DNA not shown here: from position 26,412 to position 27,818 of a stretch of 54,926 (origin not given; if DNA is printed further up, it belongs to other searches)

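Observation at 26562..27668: PPOX-domain::FbiB-C-terminal-like nitroreductase fusion; the FbiB function appears split and rewired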

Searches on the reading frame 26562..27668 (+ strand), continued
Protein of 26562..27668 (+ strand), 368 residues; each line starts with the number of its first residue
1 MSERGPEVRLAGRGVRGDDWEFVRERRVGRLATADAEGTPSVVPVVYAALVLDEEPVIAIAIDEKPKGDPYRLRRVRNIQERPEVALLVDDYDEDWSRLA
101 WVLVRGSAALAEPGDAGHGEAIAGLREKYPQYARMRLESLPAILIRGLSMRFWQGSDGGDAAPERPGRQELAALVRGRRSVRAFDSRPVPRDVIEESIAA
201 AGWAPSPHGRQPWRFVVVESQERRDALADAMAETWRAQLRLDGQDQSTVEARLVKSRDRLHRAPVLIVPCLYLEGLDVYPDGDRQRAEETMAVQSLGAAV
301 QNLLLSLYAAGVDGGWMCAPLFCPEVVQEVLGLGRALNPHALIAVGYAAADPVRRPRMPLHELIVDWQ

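Call 28: search_solved_structures(query=window:26562-27665:+, max_evalue=0.001, show_alignments=3)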
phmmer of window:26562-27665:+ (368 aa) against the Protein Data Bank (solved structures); distinct sequences matched with E-value up to 0.001: 47.
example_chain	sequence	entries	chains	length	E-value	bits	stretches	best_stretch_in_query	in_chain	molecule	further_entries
4xom_A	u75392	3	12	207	9.4e-32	113.6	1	167-364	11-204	Coenzyme F420:L-glutamate ligase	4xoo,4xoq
3gfa_A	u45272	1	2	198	3e-18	69.1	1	175-367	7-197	Putative nitroreductase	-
4zky_A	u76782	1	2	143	1.8e-15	60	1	30-154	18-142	Pyridoxamine 5-phosphate oxidase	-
5jv4_A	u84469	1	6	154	2.4e-15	59.6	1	30-154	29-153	Pyridoxamine 5'-phosphate oxidase-like FMN-binding protein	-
3ge5_A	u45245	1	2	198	2.1e-11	46.6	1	174-235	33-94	putative NAD(P)H:FMN oxidoreductase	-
4dn2_A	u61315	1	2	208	3.6e-11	45.8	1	170-364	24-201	Nitroreductase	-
5ko7_A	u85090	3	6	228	3.8e-11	45.8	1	174-350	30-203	Nitroreductase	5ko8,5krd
3gb5_A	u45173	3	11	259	3.1e-10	42.7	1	167-352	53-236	Iodotyrosine dehalogenase 1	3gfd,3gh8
3m5k_A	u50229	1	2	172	8.3e-10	41.4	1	166-231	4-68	Putative NADH dehydrogenase/NAD(P)H nitroreductase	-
3e10_A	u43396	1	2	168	1.1e-09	40.9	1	174-229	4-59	Putative NADH Oxidase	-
3eo8_A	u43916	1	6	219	1.9e-09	40.2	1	170-333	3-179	BluB-like flavoprotein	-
3tnz_A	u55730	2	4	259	2.1e-09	40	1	167-349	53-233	Iodotyrosine dehalogenase 1 | Iodotyrosine deiodinase 1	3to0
2isj_A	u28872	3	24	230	1.5e-08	37.2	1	173-348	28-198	BluB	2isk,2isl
5yak_A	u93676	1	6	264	1.8e-08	37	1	168-364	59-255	Iodotyrosine deiodinase 1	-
4g8s_A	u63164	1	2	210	2.9e-08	36.3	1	172-364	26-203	Nitroreductase family protein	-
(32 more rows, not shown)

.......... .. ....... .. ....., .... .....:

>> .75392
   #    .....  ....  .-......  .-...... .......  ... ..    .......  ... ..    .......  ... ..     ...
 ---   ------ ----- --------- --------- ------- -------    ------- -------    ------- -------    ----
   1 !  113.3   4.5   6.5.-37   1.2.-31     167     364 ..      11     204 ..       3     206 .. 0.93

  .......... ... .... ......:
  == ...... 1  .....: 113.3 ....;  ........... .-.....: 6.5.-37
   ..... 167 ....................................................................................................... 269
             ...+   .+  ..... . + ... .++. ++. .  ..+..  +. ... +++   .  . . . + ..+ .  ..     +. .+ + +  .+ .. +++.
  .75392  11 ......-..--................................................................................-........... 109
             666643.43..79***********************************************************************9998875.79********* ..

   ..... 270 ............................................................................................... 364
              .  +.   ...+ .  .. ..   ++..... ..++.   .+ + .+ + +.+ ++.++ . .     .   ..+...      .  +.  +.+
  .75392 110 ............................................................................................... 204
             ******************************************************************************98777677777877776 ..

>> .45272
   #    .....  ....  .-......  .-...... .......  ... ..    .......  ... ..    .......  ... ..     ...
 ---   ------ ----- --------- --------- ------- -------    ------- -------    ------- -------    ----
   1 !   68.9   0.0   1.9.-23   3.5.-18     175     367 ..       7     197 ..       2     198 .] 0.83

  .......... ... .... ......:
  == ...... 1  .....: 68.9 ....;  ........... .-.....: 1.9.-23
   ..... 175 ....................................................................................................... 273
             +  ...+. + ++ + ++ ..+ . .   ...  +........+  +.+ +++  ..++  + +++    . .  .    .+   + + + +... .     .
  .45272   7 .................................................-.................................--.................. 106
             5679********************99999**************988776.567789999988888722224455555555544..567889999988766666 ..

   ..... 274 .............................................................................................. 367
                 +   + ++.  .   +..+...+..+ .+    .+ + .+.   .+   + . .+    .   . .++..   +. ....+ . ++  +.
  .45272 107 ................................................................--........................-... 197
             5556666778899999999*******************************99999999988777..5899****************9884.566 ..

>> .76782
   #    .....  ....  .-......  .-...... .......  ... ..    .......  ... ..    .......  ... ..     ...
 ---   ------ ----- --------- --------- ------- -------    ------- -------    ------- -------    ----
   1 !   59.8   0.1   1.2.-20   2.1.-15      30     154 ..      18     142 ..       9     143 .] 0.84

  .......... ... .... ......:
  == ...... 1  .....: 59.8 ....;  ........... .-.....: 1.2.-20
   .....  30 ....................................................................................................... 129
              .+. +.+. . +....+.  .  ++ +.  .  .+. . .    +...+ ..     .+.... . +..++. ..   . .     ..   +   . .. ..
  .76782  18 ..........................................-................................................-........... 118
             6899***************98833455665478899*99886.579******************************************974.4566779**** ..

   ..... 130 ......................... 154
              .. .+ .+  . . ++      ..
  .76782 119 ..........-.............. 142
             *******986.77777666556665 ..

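Call 52: find_homologous_proteins(query=L081:11875-12549:+, max_evalue=1e-10)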
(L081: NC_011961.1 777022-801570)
Query L081:11875-12549:+ (225 aa): 4998 proteins with E <= 1e-10 among 7447 candidates; the best 120 are listed.
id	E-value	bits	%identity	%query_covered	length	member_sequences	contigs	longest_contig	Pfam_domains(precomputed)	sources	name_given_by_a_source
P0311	2.9e-140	483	98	100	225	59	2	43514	PF00881.30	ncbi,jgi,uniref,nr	ncbi:MAG: nitroreductase family protein [Thermomicrobium sp.]|jgi:F420 biosynthesis protein FbiB-lik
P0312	5.7e-120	417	87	91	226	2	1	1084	PF00881.30,PF14512.12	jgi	jgi:F420 biosynthesis protein FbiB-like protein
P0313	3.7e-119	414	86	97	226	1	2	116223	PF00881.30,PF14512.12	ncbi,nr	ncbi:MAG: nitroreductase family protein [Thermomicrobium sp.]|nr:nitroreductase family protein [Ther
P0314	7.7e-118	410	86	91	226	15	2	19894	PF00881.30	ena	-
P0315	2.1e-117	409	85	99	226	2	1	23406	PF00881.30,PF14512.12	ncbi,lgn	-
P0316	8.7e-117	407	85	93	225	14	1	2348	PF00881.30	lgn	-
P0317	9.7e-117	406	85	92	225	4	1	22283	PF00881.30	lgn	-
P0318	4.2e-116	404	83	100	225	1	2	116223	PF00881.30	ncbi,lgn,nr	ncbi:MAG: nitroreductase family protein [Thermomicrobium sp.]|nr:nitroreductase family protein [Ther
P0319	5.1e-116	404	85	97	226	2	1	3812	PF00881.30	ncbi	-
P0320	5.1e-115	401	84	93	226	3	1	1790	PF00881.30,PF14512.12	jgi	jgi:F420 biosynthesis protein FbiB-like protein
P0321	5.5e-112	391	83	98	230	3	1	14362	PF00881.30,PF14512.12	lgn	-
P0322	1.2e-100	354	80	92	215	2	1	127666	PF00881.30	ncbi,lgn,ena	-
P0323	1.4e-99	350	79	91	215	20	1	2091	PF00881.30,PF14512.12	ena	-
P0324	8.5e-99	348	79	91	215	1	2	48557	PF00881.30,PF14512.12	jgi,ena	-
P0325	7.5e-97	341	76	93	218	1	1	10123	PF00881.30,PF14512.12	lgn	-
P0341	1.0e-85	305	71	90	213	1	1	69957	PF00881.30,PF14512.12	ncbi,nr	ncbi:MAG: nitroreductase family protein [Sphaerobacter sp.]|nr:nitroreductase family protein [Sphaer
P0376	2.0e-79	284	66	90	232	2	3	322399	PF00881.30,PF14512.12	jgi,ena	jgi:coenzyme F420-0:L-glutamate ligase/coenzyme F420-1:gamma-L-glutamate ligase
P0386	4.9e-79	283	69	80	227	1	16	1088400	PF00881.30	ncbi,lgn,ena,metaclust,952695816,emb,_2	metaclust:\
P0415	1.8e-77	278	63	87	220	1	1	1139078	PF00881.30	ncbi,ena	-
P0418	2.2e-77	278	64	91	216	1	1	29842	PF00881.30,PF14512.12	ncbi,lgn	ncbi:MAG TPA: nitroreductase family protein [Ktedonobacteraceae bacterium]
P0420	2.3e-77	278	62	90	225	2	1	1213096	PF00881.30,PF14512.12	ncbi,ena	-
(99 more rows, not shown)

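Call 53: find_encoding_contigs(protein=P0386, flank=6000, max_places=2)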
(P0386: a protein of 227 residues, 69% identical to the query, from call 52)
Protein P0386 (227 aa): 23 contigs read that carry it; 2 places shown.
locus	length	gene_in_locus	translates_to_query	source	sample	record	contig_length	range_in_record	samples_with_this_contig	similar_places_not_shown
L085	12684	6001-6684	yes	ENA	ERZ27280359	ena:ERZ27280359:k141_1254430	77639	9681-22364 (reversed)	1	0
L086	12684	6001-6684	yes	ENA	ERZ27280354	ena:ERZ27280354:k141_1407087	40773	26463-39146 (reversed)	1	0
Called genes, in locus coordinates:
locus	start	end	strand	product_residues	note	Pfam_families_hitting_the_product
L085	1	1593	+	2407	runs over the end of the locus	PF17892:Cadherin_5, PF17963:Big_9, PF17803:Cadherin_4, PF17892:Cadherin_5, PF17963:Big_9, PF17803:Cadherin_4, PF17892:Cadherin_5, PF17963:Big_9, +15 more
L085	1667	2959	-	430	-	PF00890:FAD_binding_2, PF01266:DAO, PF01494:FAD_binding_3 (faint), PF03486:HI0933_like (faint), PF07992:Pyr_redox_2 (faint), PF12831:FAD_oxidored (weak), PF13450:NAD_binding_8 (weak)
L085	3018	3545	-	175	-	-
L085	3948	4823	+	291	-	PF00528:BPD_transp_1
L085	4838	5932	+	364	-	PF13379:NMT1_2, PF09084:NMT1, PF12974:Phosphonate-bd, PF16868:NMT1_3 (faint)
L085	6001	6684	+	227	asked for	PF00881:Nitroreductase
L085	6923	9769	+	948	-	PF22148:Fervidolysin_NPro-like, PF00082:Peptidase_S8, PF17957:Big_7 (weak), PF03422:CBM_6, PF18099:CBM_35_2, PF17957:Big_7, PF00801:PKD, PF18911:PKD_4, +1 more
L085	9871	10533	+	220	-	PF03473:MOSC, PF03475:YiiM_3-alpha (weak)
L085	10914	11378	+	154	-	PF13473:Cupredoxin_1 (weak), PF00127:Copper-bind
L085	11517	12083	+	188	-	PF01569:PAP2, PF14378:PAP2_3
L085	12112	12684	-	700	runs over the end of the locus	-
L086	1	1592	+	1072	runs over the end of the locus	?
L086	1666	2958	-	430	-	PF00890:FAD_binding_2, PF01266:DAO, PF01494:FAD_binding_3 (faint), PF03486:HI0933_like (faint), PF07992:Pyr_redox_2 (faint), PF12831:FAD_oxidored (weak), PF13450:NAD_binding_8 (weak)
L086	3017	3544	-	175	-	-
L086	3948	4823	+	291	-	PF00528:BPD_transp_1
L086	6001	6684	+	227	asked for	PF00881:Nitroreductase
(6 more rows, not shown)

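Call 54: find_encoding_contigs(protein=P0341, flank=6000, max_places=2)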
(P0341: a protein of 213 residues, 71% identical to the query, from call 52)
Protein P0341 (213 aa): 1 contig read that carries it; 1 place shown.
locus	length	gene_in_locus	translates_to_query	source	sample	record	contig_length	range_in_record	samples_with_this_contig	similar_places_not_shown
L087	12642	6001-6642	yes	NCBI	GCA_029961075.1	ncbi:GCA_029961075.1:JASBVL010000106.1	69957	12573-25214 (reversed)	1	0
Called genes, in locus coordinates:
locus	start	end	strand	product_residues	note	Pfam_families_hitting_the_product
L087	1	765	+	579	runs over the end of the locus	PF14742:GDE_N_bis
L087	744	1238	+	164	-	-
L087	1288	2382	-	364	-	PF13439:Glyco_transf_4, PF13579:Glyco_trans_4_4, PF00534:Glycos_transf_1, PF13692:Glyco_trans_1_4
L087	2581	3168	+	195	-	PF04972:BON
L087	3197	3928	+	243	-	-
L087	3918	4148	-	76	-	-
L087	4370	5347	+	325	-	PF01933:CofD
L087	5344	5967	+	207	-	PF01983:CofC, PF12804:NTP_transf_3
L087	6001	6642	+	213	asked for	PF00881:Nitroreductase, PF14512:TM1586_NiRdase (faint)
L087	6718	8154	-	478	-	PF02310:B12-binding (weak), PF04055:Radical_SAM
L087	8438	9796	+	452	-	PF00246:Peptidase_M14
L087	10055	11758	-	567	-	PF01019:G_glu_transpept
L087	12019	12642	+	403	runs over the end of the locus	PF00155:Aminotran_1_2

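Call 55: find_encoding_contigs(protein=P0418, flank=6000, max_places=2)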
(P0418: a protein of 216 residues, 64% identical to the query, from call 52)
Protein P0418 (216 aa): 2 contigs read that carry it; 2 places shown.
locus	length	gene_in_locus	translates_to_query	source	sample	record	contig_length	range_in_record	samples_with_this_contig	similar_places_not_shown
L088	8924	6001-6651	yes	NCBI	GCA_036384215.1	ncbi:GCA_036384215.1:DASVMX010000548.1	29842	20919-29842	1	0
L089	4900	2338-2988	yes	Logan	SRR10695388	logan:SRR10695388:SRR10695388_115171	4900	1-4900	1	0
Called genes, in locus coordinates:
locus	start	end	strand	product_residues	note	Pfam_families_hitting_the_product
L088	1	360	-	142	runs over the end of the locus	-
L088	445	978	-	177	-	PF19502:DUF6036 (weak)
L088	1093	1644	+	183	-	PF09278:MerR-DNA-bind (weak), PF20256:MoCoBD_2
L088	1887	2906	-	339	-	PF00296:Bac_luciferase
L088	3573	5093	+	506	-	PF00069:Pkinase, PF07714:PK_Tyr_Ser-Thr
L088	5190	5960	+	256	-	PF01996:F420_ligase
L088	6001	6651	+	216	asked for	PF14512:TM1586_NiRdase (faint), PF00881:Nitroreductase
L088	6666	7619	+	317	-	PF01933:CofD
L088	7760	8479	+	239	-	PF01983:CofC, PF12804:NTP_transf_3, PF01983:CofC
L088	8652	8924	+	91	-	PF01243:PNPOx_N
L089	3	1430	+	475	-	?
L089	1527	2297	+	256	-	PF01996:F420_ligase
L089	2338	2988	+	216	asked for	PF14512:TM1586_NiRdase (faint), PF00881:Nitroreductase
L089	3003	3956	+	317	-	PF01933:CofD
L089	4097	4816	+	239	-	PF01983:CofC, PF12804:NTP_transf_3, PF01983:CofC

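Call 57: search_protein_families(library=ncbifam, proteins=[L088:8652-8924:+, L085:6001-6681:+, L085:4838-5929:+, L085:3948-4820:+, L081:10912-11865:+, L081:11875-12549:+, L088:6001-6648:+], max_evalue=0.00001)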
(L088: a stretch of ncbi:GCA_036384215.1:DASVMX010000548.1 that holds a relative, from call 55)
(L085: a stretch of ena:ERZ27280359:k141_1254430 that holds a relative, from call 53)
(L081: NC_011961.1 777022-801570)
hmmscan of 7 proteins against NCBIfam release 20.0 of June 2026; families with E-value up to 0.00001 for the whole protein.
L088:8652-8924:+ (91 aa): 3 families
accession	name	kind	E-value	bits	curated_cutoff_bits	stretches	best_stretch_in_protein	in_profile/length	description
TIGR03618.1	Rv1155_F420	subfamily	1e-24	87.1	79.05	1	13-89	4-85/127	TIGR03618 family F420-dependent PPOX class oxidoreductase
TIGR03666.1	Rv2061_F420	subfamily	1.4e-07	31.2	84.9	1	14-67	9-62/132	PPOX class F420-dependent oxidoreductase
TIGR03667.1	Rv3369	hypoth_equivalog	2.1e-06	27.7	125.3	1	14-88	11-88/130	TIGR03667 family PPOX class F420-dependent oxidoreductase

L085:6001-6681:+ (227 aa): 7 families
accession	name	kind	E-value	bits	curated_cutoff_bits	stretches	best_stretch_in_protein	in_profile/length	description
NF009810.0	PRK13294.1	equivalog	3.5e-45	154.7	304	1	30-221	257-447/449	coenzyme F420-0:L-glutamate ligase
TIGR03553.1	F420_FbiB_CTERM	equivalog_domain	1.5e-43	148.9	249.55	1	31-221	3-192/194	F420 biosynthesis protein FbiB, C-terminal domain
TIGR02476.1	BluB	equivalog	5.1e-24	84.8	150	1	21-206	3-182/205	5,6-dimethylbenzimidazole synthase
NF003768.0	PRK05365.1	equivalog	1.2e-10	41.2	152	1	27-213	14-190/200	malonic semialdehyde reductase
NF008088.0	PRK10828.1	equivalog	6.9e-08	32.2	183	1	30-187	7-146/183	NAD(P)H nitroreductase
NF047509.1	Rv3131_FMN_oxido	subfamily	8.5e-08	32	199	0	53-78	2-28/319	Acg family FMN-binding oxidoreductase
NF008033.1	PRK10765.1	equivalog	1.2e-06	28.1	223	0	110-224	64-179/240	oxygen-insensitive NADPH nitroreductase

L085:4838-5929:+ (364 aa): 4 families
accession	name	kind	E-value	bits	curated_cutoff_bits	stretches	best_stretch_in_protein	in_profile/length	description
TIGR01728.1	SsuA_fam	subfamily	1.6e-31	109.6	163.5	1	73-361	5-289/290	aliphatic sulfonate ABC transporter substrate-binding protein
TIGR02122.1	TRAP_TAXI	subfamily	7.8e-11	41.4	84.35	1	143-220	114-195/320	TAXI family TRAP transporter solute-binding subunit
NF008588.0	PRK11553.1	subfamily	3e-10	39.5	299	1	103-221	63-182/319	aliphatic sulfonate ABC transporter substrate-binding protein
TIGR01729.1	taurine_ABC_bnd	equivalog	1.5e-06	27.9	304.25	0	80-219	10-151/300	taurine ABC transporter substrate-binding protein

L085:3948-4820:+ (291 aa): 10 families
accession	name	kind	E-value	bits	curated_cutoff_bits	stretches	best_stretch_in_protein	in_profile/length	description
NF040733.1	ABC_perm_U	equivalog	1e-32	113.6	295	1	50-282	11-242/251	ABC transporter permease subunit SaoP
NF008470.0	PRK11365.1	equivalog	1.4e-29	103.3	347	1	50-287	14-251/263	aliphatic sulfonate ABC transporter permease SsuC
NF007545.0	PRK10160.1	equivalog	1.8e-19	70.2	342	1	39-282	16-264/275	taurine ABC transporter permease TauC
TIGR03416.1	ABC_choXWV_perm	equivalog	5.6e-17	62.1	363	1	77-271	68-260/267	choline ABC transporter permease subunit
TIGR01183.1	ntrB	equivalog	3.5e-15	56.2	209.05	1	89-260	11-182/202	nitrate ABC transporter permease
NF008196.0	PRK10952.1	equivalog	1e-14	54.2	439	1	55-248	113-295/356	glycine betaine/L-proline ABC transporter permease ProW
NF007047.0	PRK09500.1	equivalog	8e-08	32.2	326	1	151-240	117-208/257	spermidine/putrescine ABC transporter permease PotC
TIGR02141.1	modB_ABC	equivalog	1.9e-07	30.9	182.6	1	151-225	71-145/208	molybdate ABC transporter permease subunit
TIGR03226.1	PhnU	equivalog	5.4e-06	26.1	283.45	1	158-284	177-306/311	2-aminoethylphosphonate ABC transporter permease subunit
NF011624.0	PRK15050.1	equivalog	8.9e-06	25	247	1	163-228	163-229/297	2-aminoethylphosphonate ABC transporter permease subunit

L081:10912-11865:+ (318 aa): 1 family
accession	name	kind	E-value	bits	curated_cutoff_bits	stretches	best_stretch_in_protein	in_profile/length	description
TIGR00950.1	2A78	equivalog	3.7e-15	56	230.2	2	49-292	28-259/264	carboxylate/amino acid/amine transporter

L081:11875-12549:+ (225 aa): 7 families
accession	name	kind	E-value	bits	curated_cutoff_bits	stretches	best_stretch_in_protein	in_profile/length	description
NF009810.0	PRK13294.1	equivalog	5.2e-48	164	304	1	33-223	259-448/449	coenzyme F420-0:L-glutamate ligase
TIGR03553.1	F420_FbiB_CTERM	equivalog_domain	5.3e-48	163.4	249.55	1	32-223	3-193/194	F420 biosynthesis protein FbiB, C-terminal domain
TIGR02476.1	BluB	equivalog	2.2e-24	86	150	1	29-208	10-183/205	5,6-dimethylbenzimidazole synthase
NF008033.1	PRK10765.1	equivalog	8.1e-11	41.8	223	1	108-221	61-176/240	oxygen-insensitive NADPH nitroreductase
NF047509.1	Rv3131_FMN_oxido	subfamily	2.7e-10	40.2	199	0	153-220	248-318/319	Acg family FMN-binding oxidoreductase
NF003768.0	PRK05365.1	equivalog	2.8e-10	40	152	1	31-91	17-77/200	malonic semialdehyde reductase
NF008088.0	PRK10828.1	equivalog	4.7e-07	29.5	183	1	30-187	5-145/183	NAD(P)H nitroreductase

L088:6001-6648:+ (216 aa): 8 families
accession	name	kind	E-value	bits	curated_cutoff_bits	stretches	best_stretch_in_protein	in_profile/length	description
NF009810.0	PRK13294.1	equivalog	5.4e-44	150.8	304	1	20-213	255-447/449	coenzyme F420-0:L-glutamate ligase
TIGR03553.1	F420_FbiB_CTERM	equivalog_domain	1.2e-42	145.9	249.55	1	23-213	3-192/194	F420 biosynthesis protein FbiB, C-terminal domain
TIGR02476.1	BluB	equivalog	3.2e-19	69.1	150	1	18-198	8-182/205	5,6-dimethylbenzimidazole synthase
NF003768.0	PRK05365.1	equivalog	9e-12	44.9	152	1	17-199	12-182/200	malonic semialdehyde reductase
NF008033.1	PRK10765.1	equivalog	1.4e-10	41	223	1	21-209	6-173/240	oxygen-insensitive NADPH nitroreductase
NF008088.0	PRK10828.1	equivalog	3.3e-10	39.8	183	1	19-181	4-148/183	NAD(P)H nitroreductase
NF047509.1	Rv3131_FMN_oxido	subfamily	5.5e-07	29.4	199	0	45-67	2-24/319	Acg family FMN-binding oxidoreductase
NF008275.0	PRK11053.1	equivalog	1.1e-06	28.3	227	1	20-89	4-74/217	oxygen-insensitive NAD(P)H nitroreductase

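Call 64: find_encoding_contigs(protein=P0415, flank=6000, max_places=1)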
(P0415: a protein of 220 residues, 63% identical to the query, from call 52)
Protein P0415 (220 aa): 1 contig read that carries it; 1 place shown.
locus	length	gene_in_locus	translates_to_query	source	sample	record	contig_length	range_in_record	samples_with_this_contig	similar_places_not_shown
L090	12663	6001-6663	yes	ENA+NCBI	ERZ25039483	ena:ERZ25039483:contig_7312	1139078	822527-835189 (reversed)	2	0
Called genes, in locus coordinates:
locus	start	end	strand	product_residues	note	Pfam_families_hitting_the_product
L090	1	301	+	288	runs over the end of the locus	PF00892:EamA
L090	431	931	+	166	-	PF04266:ASCH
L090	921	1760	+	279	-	PF01209:Ubie_methyltran (faint), PF13489:Methyltransf_23, PF05175:MTS, PF13847:Methyltransf_31, PF08241:Methyltransf_11, PF08242:Methyltransf_12, PF13649:Methyltransf_25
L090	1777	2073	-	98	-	PF03992:ABM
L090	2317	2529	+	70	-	-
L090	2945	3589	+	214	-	PF09335:VTT_dom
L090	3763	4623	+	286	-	PF00535:Glycos_transf_2, PF13641:Glyco_tranf_2_3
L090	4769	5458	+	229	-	-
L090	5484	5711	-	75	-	-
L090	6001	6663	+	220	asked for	PF00881:Nitroreductase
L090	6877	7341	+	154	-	PF00034:Cytochrom_C (weak)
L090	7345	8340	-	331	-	PF01019:G_glu_transpept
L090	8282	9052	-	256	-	PF01019:G_glu_transpept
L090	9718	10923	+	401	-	PF00155:Aminotran_1_2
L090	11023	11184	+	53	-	-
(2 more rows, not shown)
